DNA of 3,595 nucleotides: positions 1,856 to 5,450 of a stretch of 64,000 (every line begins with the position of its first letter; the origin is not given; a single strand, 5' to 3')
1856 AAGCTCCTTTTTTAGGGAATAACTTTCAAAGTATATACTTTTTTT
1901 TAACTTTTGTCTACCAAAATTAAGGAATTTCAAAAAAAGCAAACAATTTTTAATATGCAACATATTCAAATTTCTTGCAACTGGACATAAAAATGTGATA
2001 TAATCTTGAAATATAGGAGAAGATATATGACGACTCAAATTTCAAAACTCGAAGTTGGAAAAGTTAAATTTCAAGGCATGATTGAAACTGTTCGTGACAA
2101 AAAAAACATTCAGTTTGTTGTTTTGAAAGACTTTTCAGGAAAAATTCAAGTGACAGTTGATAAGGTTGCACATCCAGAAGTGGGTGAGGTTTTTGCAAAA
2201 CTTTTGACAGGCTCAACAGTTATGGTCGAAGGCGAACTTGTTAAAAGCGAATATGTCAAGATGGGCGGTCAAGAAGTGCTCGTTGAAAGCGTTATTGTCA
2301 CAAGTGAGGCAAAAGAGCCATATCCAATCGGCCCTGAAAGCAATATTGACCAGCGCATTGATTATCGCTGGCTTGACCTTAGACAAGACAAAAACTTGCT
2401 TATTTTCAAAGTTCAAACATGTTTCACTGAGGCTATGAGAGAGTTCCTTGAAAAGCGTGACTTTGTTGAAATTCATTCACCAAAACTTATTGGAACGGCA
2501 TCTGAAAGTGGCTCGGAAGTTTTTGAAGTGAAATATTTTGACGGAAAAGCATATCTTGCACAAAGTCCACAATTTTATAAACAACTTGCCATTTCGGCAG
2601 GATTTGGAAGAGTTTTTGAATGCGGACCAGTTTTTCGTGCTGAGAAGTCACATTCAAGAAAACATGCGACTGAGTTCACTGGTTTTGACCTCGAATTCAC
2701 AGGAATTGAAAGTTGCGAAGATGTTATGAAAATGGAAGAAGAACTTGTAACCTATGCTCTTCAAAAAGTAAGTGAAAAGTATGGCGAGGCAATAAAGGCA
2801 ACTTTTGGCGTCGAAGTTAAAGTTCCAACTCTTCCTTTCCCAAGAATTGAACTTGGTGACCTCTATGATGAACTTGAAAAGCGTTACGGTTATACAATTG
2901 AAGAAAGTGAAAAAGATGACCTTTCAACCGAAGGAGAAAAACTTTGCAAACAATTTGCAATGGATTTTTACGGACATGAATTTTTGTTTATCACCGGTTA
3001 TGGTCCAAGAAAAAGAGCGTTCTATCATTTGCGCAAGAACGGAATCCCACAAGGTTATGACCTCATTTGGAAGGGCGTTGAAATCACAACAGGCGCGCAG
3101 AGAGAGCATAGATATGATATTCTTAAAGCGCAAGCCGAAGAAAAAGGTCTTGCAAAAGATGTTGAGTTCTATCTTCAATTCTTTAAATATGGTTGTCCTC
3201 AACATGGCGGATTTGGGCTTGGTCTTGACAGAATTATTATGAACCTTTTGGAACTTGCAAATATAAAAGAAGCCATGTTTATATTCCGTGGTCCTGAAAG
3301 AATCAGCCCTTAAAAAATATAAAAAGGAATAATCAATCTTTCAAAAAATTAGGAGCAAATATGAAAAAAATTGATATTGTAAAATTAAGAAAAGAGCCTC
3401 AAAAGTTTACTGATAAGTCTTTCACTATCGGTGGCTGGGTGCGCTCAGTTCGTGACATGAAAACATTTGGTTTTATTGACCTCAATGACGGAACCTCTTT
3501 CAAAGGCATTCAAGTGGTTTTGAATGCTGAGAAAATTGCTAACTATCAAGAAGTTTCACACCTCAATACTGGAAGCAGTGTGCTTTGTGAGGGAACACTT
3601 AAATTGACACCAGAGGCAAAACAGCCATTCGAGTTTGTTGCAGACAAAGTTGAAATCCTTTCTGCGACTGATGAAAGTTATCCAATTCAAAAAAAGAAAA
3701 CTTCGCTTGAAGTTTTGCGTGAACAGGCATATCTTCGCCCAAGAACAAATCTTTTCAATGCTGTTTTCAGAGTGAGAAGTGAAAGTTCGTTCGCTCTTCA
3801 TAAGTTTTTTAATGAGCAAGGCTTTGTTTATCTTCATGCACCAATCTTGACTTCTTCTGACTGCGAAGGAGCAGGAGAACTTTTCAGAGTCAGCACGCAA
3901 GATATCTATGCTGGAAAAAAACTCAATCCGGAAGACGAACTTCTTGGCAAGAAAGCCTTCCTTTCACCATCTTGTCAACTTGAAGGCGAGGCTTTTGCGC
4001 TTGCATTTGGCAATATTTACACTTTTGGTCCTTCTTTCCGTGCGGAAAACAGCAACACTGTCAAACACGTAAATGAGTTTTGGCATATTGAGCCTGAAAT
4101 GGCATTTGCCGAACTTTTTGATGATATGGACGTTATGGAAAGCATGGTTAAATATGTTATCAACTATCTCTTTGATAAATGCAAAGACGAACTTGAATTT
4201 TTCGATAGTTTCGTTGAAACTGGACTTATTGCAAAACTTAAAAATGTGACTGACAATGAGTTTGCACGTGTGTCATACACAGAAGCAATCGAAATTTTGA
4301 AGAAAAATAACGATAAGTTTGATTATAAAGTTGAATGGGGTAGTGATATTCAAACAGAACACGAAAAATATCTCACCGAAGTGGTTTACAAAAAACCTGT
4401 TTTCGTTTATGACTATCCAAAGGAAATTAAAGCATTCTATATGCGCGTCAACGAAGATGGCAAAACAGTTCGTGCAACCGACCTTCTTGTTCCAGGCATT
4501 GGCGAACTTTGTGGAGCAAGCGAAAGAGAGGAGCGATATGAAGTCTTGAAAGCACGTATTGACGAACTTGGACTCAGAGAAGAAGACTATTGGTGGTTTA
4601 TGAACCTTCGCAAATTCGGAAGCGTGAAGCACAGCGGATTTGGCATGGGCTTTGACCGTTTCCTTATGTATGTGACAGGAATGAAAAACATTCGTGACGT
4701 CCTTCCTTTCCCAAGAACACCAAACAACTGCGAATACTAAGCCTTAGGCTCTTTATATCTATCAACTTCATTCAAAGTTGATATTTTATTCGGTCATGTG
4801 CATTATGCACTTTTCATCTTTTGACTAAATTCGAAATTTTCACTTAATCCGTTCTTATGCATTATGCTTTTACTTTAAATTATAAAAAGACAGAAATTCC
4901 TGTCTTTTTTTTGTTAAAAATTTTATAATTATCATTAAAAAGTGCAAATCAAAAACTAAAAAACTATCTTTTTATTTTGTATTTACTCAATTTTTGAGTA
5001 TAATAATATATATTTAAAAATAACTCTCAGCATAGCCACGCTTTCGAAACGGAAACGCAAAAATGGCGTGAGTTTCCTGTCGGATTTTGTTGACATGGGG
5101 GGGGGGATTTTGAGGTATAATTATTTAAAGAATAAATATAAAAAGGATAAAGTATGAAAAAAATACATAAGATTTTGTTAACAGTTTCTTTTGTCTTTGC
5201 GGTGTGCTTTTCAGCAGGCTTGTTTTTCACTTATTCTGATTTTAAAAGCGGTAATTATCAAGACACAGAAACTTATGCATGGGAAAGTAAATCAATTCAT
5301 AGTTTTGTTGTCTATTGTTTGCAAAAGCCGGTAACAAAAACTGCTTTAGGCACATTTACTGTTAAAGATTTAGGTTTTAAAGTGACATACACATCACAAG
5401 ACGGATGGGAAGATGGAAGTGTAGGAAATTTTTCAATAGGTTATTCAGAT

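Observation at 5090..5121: G10 tract inside the spacer of a consensus promoter for a large surface protein: candidate slipped-strand phase switch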

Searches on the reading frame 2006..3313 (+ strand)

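Call 7: search_protein_families(library=pfam, proteins=[window:2006-3313:+], max_evalue=0.01)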
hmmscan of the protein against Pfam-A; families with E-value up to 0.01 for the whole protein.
window:2006-3313:+ (435 aa): 2 families
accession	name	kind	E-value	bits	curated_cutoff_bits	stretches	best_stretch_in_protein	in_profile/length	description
PF00152.25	tRNA-synt_2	-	7.8e-71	239.1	25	1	115-424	3-302/308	tRNA synthetases class II (D, K and N)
PF01336.31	tRNA_anti-codon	-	1.5e-11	44.5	27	1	20-97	1-73/75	OB-fold nucleic acid binding domain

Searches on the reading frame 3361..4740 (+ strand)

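Call 7: search_protein_families(library=pfam, proteins=[window:3361-4740:+], max_evalue=0.01)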
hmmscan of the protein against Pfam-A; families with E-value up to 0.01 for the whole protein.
window:3361-4740:+ (459 aa): 2 families
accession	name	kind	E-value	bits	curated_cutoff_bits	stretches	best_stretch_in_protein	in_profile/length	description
PF00152.25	tRNA-synt_2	-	1.8e-66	224.8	25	1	117-453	3-307/308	tRNA synthetases class II (D, K and N)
PF01336.31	tRNA_anti-codon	-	1.3e-13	51.1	27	1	22-100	2-75/75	OB-fold nucleic acid binding domain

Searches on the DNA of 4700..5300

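Call 6: search_rna_families(source=window, start=4700, end=5300, threshold=evalue, max_evalue=1)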
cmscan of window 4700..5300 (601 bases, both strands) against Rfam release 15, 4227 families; matches with E-value up to 1: 0.
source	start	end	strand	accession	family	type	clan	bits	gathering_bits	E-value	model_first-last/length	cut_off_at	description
